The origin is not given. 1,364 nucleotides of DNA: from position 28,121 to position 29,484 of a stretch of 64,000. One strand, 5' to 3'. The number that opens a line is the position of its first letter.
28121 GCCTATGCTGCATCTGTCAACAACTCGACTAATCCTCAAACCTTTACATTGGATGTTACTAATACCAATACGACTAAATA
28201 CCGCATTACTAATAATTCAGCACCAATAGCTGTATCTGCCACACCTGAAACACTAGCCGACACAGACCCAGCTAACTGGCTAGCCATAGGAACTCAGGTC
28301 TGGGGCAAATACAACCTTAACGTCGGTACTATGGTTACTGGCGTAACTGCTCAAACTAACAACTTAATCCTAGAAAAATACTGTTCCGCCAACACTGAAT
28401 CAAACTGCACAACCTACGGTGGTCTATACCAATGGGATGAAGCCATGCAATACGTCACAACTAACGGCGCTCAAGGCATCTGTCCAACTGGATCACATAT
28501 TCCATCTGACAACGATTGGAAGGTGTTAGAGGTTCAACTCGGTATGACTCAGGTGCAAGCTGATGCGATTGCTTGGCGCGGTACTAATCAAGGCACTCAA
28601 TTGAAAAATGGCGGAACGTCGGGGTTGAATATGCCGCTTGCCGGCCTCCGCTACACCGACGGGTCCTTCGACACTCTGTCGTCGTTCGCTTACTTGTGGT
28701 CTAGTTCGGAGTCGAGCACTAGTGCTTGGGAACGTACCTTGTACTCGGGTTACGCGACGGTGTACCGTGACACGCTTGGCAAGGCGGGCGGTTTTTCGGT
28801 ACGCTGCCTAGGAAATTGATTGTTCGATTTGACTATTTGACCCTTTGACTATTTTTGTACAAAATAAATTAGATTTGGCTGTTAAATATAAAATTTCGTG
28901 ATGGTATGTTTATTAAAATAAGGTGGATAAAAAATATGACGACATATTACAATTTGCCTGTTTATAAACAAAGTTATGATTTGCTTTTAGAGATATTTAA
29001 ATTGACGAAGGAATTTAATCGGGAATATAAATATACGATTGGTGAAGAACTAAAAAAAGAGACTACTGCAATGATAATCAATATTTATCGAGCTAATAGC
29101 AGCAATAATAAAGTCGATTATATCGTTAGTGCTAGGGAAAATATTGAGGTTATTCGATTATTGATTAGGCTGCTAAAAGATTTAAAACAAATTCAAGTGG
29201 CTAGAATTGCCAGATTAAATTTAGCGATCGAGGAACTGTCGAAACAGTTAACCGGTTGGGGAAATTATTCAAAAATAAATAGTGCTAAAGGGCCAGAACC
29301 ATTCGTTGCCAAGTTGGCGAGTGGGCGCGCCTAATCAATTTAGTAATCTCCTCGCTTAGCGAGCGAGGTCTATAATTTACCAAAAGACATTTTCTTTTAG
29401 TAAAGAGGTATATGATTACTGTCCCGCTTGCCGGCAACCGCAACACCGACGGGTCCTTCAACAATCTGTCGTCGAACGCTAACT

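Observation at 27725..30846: Complete diversity-generating retroelement (target - avd - TR - RT)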

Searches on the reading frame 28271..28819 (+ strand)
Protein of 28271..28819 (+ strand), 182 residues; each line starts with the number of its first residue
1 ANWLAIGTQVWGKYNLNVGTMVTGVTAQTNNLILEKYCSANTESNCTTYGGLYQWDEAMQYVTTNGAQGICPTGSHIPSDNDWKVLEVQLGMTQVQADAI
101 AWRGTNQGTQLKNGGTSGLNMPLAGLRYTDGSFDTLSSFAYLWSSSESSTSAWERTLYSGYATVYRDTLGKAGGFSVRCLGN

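Call 64: predict_structure(alignment_id=A3)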
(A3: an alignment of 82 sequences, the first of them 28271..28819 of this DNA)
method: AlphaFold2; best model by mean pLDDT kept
length: 182 residues; sequences in the alignment: 82
mean_pLDDT: 93.3   pTM: 0.89
mean pLDDT of the five models: 93.3, 81.8, 61.8, 58.3, 50.9
residues with pLDDT >= 90: 158; 70-90: 23; 50-70: 1; < 50: 0
segments of 3 or more residues with pLDDT < 50: none
pLDDT, mean of each block of 10 residues (from residue 1): 91 94 78 90 91 95 94 97 98 98 97 92 92 91 95 96 97 95 94
secondary structure, 60 per line:
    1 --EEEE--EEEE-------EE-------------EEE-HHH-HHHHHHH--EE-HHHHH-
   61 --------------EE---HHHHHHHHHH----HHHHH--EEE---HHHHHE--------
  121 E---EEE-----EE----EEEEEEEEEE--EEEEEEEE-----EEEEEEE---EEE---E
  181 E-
elements in order: E3-6 E9-12 E35-37 H43-49 H55-59 H80-89 H94-98 E101-103 H107-111 E125-127 E139-148 E151-158 E164-170 E174-176

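Call 67: fold_search(model_id=the predicted structure, library=pdb)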
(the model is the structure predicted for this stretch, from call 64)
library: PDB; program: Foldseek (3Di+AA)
matches with E <= 10: 164; with E <= 0.001: 0
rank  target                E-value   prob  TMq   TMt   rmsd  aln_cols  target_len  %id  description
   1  3ubu_B                8.8e-02  0.44  0.31  0.42  15.9       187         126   11  Crystal structure of agkisacucetin, a GpIb-binding snaclec (snake C-type lectin) that inhibits platelet (released 2012-04-11)
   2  7qaj_B                1.0e-01  0.51  0.33  0.45  14.8       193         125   10  ZK002 with Anti-angiogenic and Anti-inflamamtory Properties (released 2023-06-14)
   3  1iod_B                1.2e-01  0.33  0.28  0.39  14.2       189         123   10  CRYSTAL STRUCTURE OF THE COMPLEX BETWEEN THE COAGULATION FACTOR X BINDING PROTEIN FROM SNAKE VENOM AND THE GLA DOMAIN  (released 2001-06-27)
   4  1fvu_A                1.3e-01  0.30  0.30  0.39  14.9       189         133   11  CRYSTAL STRUCTURE OF BOTROCETIN (released 2001-02-14)
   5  3ubu_A                1.4e-01  0.28  0.29  0.38  14.8       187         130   14  Crystal structure of agkisacucetin, a GpIb-binding snaclec (snake C-type lectin) that inhibits platelet (released 2012-04-11)
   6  7qaj_H                2.6e-01  0.33  0.33  0.45  14.8       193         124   10  ZK002 with Anti-angiogenic and Anti-inflamamtory Properties (released 2023-06-14)
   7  1ukm_B                3.1e-01  0.30  0.32  0.44  14.7       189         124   10  Crystal structure of EMS16, an Antagonist of collagen receptor integrin alpha2beta1 (GPIa/IIa) (released 2003-11-04)
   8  1fvu_B                3.1e-01  0.20  0.28  0.39  14.0       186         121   11  CRYSTAL STRUCTURE OF BOTROCETIN (released 2001-02-14)
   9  1v7p_B                3.3e-01  0.28  0.31  0.42  14.5       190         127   10  Structure of EMS16-alpha2-I domain complex (released 2004-09-07)
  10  3bx4_A                3.9e-01  0.16  0.29  0.37  15.0       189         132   10  Crystal structure of the snake venom toxin aggretin (released 2008-08-26)
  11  3bx4_C                4.2e-01  0.16  0.29  0.38  15.0       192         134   12  Crystal structure of the snake venom toxin aggretin (released 2008-08-26)
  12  1sb2_B                4.4e-01  0.21  0.31  0.42  12.8       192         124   10  High resolution Structure determination of rhodocetin (released 2005-02-01)
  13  7qaj_F                5.0e-01  0.23  0.33  0.45  14.8       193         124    9  ZK002 with Anti-angiogenic and Anti-inflamamtory Properties (released 2023-06-14)
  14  1iod_A                6.0e-01  0.11  0.26  0.34  13.9       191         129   10  CRYSTAL STRUCTURE OF THE COMPLEX BETWEEN THE COAGULATION FACTOR X BINDING PROTEIN FROM SNAKE VENOM AND THE GLA DOMAIN  (released 2001-06-27)
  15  1c3a_B                1.0e+00  0.07  0.22  0.29  15.2       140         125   10  CRYSTAL STRUCTURE OF FLAVOCETIN-A FROM THE HABU SNAKE VENOM, A NOVEL CYCLIC TETRAMER OF C-TYPE LECTIN-LIKE HETERODIMER (released 2000-03-06)
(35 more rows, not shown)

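Call 68: search_solved_structures(query=A3, max_evalue=5)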
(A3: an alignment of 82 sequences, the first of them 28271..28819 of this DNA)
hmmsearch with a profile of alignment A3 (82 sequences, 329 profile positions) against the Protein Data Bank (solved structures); distinct sequences matched with E-value up to 5: 28.
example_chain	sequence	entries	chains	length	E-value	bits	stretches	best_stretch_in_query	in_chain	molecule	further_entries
9egp_A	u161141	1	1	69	3.8e-16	62.3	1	12-78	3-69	Geopilin domain 1 protein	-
7tgg_A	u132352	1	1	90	1.6e-12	50.3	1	8-78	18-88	Geopilin domain 1 protein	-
2m7g_A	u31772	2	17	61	2.8e-10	43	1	20-78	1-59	Geopilin domain 1 protein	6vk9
6xxd_A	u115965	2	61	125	9.9e-10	41.2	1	20-129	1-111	PilA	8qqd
5wda_A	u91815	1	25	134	1e-09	41.1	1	20-80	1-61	General secretion pathway protein G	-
8pfb_G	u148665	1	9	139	8e-08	34.9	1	20-134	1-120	Type IV pilin PilE1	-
2hi2_A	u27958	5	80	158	1.2e-07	34.3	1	20-89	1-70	Fimbrial protein | PilA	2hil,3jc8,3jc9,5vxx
5kua_A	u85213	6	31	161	1.4e-07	34.1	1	20-105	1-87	pilin | Neisseria meningitidis PilE variant SB-GATDH | Neisseria meningitidis PilE, SB-DATDH variant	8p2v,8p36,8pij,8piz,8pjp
6xxe_A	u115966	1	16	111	1.6e-07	33.9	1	20-129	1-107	Uncharacterized protein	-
1ay2_A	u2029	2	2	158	1.9e-07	33.7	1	20-83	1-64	TYPE 4 PILIN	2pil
8p3b_A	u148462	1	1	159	2.4e-07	33.4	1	20-94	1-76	Fimbrial protein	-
8qqj_J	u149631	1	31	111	4e-07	32.6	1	20-129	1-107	Type IV narrow pilus major component PilA5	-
9laa_A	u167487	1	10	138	7e-06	28.5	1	10-45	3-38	Type IV pilin protein PilA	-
8tj2_C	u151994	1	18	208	1.5e-05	27.4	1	20-81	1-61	Type IV major pilin protein PilA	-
6gv9_A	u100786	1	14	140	4.5e-05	25.9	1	20-79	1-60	Prepilin peptidase-dependent protein D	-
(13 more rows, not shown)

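Call 70: fold_search(model_id=the predicted structure, library=viral)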
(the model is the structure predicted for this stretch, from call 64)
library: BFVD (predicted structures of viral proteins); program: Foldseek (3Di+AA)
matches with E <= 10: 112; with E <= 0.001: 2
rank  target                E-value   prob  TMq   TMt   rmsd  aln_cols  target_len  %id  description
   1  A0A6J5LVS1            7.4e-10  1.00  0.68  0.15   6.3       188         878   28  Fibrobacter succinogenes major paralogous domain [uncultured Caudovirales phage]
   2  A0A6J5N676            1.2e-04  1.00  0.53  0.27  10.1       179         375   19  Fibrobacter succinogenes major paralogous domain [uncultured Caudovirales phage]
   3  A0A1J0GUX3            1.1e-02  0.82  0.32  0.28  12.5       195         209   11  (no name in the UniProt tables at hand)
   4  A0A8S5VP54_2          6.5e-02  0.63  0.36  0.06  14.7       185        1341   17  (no name in the UniProt tables at hand)
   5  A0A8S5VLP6            3.1e-01  0.21  0.29  0.40  15.7       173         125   13  (no name in the UniProt tables at hand)
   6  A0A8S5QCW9            1.2e+00  0.09  0.15  0.04   9.8        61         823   16  Pectate lyase [Myoviridae sp. ctw4b6]
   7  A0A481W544            1.6e+00  0.05  0.14  0.21  10.4        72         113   11  Uncharacterized protein [Pseudomonas phage Psa21]
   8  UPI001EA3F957         1.6e+00  0.05  0.10  0.12   6.7        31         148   10  (no name look-up for this kind of identifier)
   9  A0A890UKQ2            2.0e+00  0.12  0.18  0.23   3.3        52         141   12  (no name in the UniProt tables at hand)
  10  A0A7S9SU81            2.2e+00  0.02  0.16  0.05   9.5        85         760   15  Uncharacterized protein [Virus NIOZ-UU157]
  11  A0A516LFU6            3.0e+00  0.01  0.13  0.04  10.4        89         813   10  (no name in the UniProt tables at hand)
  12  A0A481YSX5            3.2e+00  0.08  0.14  0.29   3.1        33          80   18  Uncharacterized protein [Marseillevirus LCMAC101]
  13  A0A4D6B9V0            3.3e+00  0.11  0.14  0.34   3.0        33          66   18  (no name in the UniProt tables at hand)
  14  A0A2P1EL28            3.6e+00  0.07  0.17  0.24   9.1        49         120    8  Uncharacterized protein [Moumouvirus australiensis]
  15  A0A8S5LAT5            4.0e+00  0.05  0.12  0.16   8.3        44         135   16  Uncharacterized protein [Podoviridae sp. ctBev14]
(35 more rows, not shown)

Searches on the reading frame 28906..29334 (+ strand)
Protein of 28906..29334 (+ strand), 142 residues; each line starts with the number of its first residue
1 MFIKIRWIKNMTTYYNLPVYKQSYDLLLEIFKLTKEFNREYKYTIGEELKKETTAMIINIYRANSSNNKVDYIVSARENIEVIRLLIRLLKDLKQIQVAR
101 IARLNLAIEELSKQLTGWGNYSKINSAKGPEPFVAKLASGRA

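Call 4: search_protein_families(library=pfam, proteins=[window:28906-29334:+], max_evalue=0.01)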
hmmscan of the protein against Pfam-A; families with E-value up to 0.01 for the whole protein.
window:28906-29334:+ (142 aa): 2 families
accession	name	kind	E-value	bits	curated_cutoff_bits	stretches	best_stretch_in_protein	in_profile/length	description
PF22296.2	bAvd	-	5.5e-15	56.2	40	1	21-120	5-105/107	bAvd-like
PF05635.17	23S_rRNA_IVP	-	1.6e-09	38.3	33.8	1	16-117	2-106/106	23S rRNA-intervening sequence protein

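Call 5: search_protein_families(library=ncbifam, proteins=[window:28906-29334:+], max_evalue=0.01)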
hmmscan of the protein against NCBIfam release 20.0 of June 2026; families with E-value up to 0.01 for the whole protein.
window:28906-29334:+ (142 aa): 3 families
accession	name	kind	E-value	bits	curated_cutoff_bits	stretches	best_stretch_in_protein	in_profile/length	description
NF033474.1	DivGenRetAVD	equivalog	1.8e-14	53.9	80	1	17-118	1-102/104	diversity-generating retroelement protein Avd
TIGR02436.1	TIGR02436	subfamily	2.4e-06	27.7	24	1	19-121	1-107/109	four helix bundle protein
NF008911.0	PRK12275.1-2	subfamily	3.6e-05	24.2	137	1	11-115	1-108/118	hypothetical protein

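Call 12: search_solved_structures(query=window:28936-29334:+, max_evalue=1)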
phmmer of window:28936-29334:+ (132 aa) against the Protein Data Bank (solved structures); distinct sequences matched with E-value up to 1: 1.
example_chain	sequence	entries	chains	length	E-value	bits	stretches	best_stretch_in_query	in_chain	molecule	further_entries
8dhi_A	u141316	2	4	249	0.26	14.5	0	3-66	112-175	TYR_PHOSPHATASE_2 domain-containing protein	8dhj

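Call 97: search_protein_families(library=padloc, proteins=[window:28936-29334:+], max_evalue=0.001)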
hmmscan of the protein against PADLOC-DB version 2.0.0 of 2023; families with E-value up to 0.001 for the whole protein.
window:28936-29334:+ (132 aa): 0 families

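Call 98: search_protein_families(library=phrogs, proteins=[window:28936-29334:+], max_evalue=0.001)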
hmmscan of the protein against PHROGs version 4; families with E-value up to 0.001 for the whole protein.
window:28936-29334:+ (132 aa): 1 family
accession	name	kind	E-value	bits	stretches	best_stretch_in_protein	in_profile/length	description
phrog_3206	-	DNA, RNA and nucleotide metabolism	1.2e-19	71.3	1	2-118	11-130/154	Avd protein of DGR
